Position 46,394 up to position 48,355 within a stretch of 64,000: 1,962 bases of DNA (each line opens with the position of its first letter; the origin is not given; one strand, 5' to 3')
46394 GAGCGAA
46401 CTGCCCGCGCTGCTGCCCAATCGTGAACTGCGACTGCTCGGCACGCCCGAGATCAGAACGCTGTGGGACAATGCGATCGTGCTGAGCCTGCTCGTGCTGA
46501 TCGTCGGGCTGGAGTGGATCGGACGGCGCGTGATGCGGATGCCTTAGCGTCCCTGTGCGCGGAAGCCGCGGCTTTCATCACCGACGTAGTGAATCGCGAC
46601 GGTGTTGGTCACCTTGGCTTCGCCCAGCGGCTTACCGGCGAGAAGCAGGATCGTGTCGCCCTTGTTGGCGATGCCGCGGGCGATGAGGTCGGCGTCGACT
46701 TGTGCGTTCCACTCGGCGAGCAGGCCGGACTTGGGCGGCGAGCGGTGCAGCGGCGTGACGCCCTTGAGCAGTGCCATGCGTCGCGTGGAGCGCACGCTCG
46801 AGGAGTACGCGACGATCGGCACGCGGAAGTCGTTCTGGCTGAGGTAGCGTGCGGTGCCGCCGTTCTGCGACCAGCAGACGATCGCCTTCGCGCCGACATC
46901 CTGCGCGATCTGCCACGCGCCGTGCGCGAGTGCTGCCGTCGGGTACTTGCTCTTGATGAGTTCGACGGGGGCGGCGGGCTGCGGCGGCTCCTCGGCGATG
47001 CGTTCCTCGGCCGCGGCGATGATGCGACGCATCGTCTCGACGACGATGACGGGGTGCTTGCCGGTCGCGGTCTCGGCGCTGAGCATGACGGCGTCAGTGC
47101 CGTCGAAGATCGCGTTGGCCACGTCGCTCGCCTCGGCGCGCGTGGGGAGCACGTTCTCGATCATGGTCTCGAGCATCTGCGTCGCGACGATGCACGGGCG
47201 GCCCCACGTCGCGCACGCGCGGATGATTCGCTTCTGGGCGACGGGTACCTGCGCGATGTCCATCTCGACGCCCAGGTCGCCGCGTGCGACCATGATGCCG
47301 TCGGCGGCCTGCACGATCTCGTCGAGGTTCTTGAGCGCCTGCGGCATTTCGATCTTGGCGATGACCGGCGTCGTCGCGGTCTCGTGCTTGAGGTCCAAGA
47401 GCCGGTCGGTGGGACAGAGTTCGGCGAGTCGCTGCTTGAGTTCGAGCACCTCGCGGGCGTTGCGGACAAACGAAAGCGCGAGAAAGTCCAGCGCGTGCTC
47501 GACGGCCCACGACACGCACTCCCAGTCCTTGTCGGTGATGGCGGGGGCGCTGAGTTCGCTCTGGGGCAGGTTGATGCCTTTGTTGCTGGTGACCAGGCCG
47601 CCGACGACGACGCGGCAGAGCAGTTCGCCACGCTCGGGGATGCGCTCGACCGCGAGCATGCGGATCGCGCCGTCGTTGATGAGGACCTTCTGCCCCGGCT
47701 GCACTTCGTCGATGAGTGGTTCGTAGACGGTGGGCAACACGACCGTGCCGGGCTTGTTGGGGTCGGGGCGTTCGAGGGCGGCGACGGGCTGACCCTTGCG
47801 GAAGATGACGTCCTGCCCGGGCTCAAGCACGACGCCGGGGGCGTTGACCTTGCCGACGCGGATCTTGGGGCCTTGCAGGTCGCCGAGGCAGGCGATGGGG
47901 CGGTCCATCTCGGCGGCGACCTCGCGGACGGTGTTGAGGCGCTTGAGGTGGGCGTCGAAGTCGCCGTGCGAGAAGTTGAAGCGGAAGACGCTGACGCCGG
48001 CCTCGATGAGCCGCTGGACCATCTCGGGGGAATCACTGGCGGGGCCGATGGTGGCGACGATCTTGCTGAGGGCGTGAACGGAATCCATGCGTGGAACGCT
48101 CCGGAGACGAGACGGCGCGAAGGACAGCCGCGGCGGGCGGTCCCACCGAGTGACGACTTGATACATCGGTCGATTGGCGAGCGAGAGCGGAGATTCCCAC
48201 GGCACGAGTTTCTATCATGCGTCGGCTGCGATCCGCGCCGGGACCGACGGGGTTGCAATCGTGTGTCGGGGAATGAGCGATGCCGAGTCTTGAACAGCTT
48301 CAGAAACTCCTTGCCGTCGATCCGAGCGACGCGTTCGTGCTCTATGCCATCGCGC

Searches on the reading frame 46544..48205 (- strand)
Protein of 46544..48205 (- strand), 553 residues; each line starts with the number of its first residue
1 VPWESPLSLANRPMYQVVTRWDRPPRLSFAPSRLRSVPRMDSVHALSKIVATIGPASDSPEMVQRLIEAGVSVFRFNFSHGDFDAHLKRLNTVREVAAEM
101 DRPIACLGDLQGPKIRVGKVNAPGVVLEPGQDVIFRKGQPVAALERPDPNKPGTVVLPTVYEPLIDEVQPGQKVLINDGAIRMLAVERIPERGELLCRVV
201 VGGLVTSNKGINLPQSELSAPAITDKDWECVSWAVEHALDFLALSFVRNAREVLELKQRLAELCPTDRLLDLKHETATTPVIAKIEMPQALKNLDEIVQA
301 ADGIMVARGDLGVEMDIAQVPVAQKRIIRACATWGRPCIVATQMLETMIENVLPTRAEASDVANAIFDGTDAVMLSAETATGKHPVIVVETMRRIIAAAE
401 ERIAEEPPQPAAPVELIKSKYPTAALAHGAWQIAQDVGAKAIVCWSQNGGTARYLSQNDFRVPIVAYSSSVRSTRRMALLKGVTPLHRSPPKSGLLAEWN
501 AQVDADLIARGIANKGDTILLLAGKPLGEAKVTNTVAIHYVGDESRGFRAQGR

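Call 54: search_protein_families(library=pfam, proteins=[window:46544-48205:-], max_evalue=0.001)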
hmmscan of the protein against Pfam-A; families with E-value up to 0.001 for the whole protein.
window:46544-48205:- (553 aa): 3 families
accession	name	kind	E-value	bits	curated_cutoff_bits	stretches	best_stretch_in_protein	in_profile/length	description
PF00224.27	PK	-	3.6e-99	332.4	30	1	47-387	4-326/328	Pyruvate kinase, barrel domain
PF02887.21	PK_C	-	5.4e-22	78.5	28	1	425-539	2-114/114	Pyruvate kinase, alpha/beta domain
PF03328.21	HpcH_HpaI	-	0.00029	20.6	25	1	234-319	80-162/221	HpcH/HpaI aldolase/citrate lyase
